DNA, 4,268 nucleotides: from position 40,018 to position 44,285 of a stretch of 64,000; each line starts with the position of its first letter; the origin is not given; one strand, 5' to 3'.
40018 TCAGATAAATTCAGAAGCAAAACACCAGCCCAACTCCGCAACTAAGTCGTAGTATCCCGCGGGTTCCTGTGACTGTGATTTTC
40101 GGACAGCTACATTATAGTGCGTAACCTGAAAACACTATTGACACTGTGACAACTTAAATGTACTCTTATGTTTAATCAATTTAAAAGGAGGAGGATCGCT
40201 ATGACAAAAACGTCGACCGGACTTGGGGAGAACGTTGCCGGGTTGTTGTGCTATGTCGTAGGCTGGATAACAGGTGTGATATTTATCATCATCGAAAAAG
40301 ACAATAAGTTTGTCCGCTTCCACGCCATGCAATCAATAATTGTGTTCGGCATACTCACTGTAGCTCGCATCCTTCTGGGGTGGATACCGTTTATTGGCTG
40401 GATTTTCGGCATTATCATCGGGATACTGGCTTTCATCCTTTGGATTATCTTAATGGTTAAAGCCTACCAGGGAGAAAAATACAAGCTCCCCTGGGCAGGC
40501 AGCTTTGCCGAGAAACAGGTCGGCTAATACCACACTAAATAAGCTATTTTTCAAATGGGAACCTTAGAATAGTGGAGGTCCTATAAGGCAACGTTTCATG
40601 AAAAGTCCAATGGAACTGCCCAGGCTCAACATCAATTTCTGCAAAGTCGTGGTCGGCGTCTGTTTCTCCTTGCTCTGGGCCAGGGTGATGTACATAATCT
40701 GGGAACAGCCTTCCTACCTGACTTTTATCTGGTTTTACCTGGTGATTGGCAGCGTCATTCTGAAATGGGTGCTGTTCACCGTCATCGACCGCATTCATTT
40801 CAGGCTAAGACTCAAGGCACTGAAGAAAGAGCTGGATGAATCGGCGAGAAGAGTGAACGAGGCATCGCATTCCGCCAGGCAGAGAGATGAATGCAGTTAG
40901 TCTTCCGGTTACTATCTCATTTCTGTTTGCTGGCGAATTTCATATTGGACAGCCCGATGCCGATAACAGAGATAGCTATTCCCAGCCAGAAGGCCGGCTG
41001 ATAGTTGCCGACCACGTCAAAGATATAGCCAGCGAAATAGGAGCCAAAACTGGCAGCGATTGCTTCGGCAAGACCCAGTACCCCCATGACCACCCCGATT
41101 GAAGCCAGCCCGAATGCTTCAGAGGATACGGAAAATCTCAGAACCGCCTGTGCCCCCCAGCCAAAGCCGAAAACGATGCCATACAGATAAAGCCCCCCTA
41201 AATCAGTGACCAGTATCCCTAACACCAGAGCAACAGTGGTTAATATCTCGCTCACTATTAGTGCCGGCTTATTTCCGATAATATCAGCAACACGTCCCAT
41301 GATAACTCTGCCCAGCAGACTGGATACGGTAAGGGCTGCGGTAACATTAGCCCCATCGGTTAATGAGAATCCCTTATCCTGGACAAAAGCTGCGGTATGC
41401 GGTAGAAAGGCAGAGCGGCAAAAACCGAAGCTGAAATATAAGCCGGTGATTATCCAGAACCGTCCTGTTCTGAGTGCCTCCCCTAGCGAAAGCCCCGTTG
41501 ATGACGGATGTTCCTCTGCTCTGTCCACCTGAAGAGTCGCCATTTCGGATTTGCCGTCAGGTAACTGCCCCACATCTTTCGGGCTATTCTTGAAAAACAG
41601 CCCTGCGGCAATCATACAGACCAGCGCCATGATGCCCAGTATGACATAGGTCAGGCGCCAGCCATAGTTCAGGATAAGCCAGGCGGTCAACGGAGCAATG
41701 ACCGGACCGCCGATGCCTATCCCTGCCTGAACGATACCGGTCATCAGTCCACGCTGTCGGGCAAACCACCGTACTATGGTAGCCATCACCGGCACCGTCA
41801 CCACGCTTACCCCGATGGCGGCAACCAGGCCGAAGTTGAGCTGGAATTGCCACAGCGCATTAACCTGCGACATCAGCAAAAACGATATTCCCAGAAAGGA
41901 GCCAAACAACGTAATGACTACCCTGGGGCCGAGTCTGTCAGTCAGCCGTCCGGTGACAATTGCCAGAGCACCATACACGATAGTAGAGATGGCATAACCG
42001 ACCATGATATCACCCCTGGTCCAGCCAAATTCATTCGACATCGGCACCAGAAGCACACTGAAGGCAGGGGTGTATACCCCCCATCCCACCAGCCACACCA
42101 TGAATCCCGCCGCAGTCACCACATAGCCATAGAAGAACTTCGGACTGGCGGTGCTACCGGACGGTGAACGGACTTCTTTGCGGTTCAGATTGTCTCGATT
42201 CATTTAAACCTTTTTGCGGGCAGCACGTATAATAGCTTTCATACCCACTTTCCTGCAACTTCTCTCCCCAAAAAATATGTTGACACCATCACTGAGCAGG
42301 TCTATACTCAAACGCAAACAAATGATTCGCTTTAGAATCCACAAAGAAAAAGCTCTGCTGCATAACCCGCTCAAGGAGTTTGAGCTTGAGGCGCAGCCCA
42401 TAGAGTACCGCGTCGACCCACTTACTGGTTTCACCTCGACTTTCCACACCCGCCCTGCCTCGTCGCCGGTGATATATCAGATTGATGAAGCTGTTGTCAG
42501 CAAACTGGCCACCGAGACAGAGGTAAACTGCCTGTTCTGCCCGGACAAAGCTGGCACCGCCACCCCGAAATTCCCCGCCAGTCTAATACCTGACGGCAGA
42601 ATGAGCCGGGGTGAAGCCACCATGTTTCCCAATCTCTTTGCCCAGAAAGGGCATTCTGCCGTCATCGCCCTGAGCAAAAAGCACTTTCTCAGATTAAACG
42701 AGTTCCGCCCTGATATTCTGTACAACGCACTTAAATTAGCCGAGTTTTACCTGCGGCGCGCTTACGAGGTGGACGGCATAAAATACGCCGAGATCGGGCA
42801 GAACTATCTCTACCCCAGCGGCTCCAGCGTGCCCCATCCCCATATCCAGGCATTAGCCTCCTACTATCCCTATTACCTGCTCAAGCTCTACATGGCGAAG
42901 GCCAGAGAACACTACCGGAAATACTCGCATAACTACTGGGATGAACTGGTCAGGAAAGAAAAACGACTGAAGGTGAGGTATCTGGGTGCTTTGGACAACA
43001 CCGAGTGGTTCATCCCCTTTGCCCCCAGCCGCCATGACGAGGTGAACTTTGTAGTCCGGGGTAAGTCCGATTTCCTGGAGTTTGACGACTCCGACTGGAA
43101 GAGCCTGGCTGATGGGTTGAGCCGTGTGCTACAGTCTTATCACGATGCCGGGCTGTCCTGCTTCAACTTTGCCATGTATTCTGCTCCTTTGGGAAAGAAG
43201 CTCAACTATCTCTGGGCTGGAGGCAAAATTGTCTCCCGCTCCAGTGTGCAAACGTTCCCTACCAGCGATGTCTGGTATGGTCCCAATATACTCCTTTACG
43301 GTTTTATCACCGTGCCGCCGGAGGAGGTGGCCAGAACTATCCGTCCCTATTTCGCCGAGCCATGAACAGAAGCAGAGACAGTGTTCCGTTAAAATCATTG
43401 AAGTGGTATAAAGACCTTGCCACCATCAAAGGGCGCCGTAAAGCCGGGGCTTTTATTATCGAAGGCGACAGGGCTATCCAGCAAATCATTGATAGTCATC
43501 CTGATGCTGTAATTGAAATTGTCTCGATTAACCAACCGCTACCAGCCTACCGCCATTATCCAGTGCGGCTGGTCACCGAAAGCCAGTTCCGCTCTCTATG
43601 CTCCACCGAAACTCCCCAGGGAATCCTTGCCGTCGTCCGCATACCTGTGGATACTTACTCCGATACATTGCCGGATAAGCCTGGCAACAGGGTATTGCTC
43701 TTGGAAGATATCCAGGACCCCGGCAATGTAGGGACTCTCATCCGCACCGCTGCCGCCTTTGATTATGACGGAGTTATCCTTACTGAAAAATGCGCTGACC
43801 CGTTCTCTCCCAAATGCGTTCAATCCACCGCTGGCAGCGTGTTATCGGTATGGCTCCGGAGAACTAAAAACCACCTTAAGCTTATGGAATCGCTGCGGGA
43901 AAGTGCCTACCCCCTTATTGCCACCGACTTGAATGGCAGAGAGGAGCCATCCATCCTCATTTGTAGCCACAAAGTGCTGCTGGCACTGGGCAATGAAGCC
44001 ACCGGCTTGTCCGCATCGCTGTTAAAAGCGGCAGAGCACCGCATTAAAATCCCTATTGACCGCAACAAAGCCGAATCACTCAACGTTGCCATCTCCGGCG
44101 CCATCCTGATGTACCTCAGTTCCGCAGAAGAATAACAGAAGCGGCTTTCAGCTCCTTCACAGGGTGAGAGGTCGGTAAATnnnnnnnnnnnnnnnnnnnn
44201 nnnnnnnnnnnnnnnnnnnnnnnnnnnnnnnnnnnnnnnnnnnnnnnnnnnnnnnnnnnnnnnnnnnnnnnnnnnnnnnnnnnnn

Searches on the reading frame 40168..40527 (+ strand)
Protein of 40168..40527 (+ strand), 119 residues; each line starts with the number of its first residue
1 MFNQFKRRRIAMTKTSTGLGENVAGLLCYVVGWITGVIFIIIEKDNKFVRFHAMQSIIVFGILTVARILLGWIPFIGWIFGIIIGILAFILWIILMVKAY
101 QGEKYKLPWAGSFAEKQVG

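Call 3: search_protein_families(library=pfam, proteins=[window:40168-40527:+], max_evalue=0.01)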
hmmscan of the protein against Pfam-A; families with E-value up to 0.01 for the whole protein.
window:40168-40527:+ (119 aa): 3 families
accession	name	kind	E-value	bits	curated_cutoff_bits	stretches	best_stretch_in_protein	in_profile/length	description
PF09685.15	DUF4870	-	6.8e-11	42.6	25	1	24-113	14-106/107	Domain of unknown function (DUF4870)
PF11457.13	DUF3021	-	0.0028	18.3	24.7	1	26-100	42-120/130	Protein of unknown function (DUF3021)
PF16166.10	TIC20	-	0.0081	16.4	28.6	1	32-82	92-143/181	Chloroplast import apparatus Tic20-like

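Call 7: search_protein_families(library=ncbifam, proteins=[window:40168-40527:+], max_evalue=0.001)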
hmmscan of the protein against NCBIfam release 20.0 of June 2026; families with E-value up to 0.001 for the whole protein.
window:40168-40527:+ (119 aa): 0 families

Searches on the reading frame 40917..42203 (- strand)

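Call 55: search_protein_families(library=pfam, proteins=[window:40917-42203:-], max_evalue=0.01)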
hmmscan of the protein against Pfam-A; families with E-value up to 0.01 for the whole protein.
window:40917-42203:- (428 aa): 2 families
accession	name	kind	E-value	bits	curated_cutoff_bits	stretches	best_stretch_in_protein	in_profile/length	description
PF07690.21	MFS_1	-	4.8e-44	151.1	33.4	2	34-290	3-249/347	Major Facilitator Superfamily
PF12832.13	MFS_1_like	-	0.00016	21.3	25.2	1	250-351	2-107/373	MFS_1 like family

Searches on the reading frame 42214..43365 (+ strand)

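Call 3: search_protein_families(library=pfam, proteins=[window:42214-43365:+], max_evalue=0.01)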
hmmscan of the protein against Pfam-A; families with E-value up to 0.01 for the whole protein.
window:42214-43365:+ (383 aa): 0 families

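Call 7: search_protein_families(library=ncbifam, proteins=[window:42214-43365:+], max_evalue=0.001)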
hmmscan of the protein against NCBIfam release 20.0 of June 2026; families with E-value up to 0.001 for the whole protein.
window:42214-43365:+ (383 aa): 1 family
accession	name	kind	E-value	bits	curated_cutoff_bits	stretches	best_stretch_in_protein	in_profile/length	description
NF008724.0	PRK11720.1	equivalog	8.1e-06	25.2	448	1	124-321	82-278/348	UDP-glucose--hexose-1-phosphate uridylyltransferase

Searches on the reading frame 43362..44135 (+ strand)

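Call 55: search_protein_families(library=pfam, proteins=[window:43362-44135:+], max_evalue=0.01)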
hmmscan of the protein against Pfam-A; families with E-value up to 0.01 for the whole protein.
window:43362-44135:+ (257 aa): 3 families
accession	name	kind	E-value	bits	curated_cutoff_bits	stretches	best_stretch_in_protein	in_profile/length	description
PF00588.24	SpoU_methylase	-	3.8e-33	115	29.7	1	111-251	3-142/142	SpoU rRNA Methylase family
PF22435.1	MRM3-like_sub_bind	-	3e-09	37.6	27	1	14-90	5-84/84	MRM3-like substrate binding domain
PF08032.17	SpoU_sub_bind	-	0.00013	22.7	22.8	1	33-93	2-71/76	RNA 2'-O ribose methyltransferase substrate binding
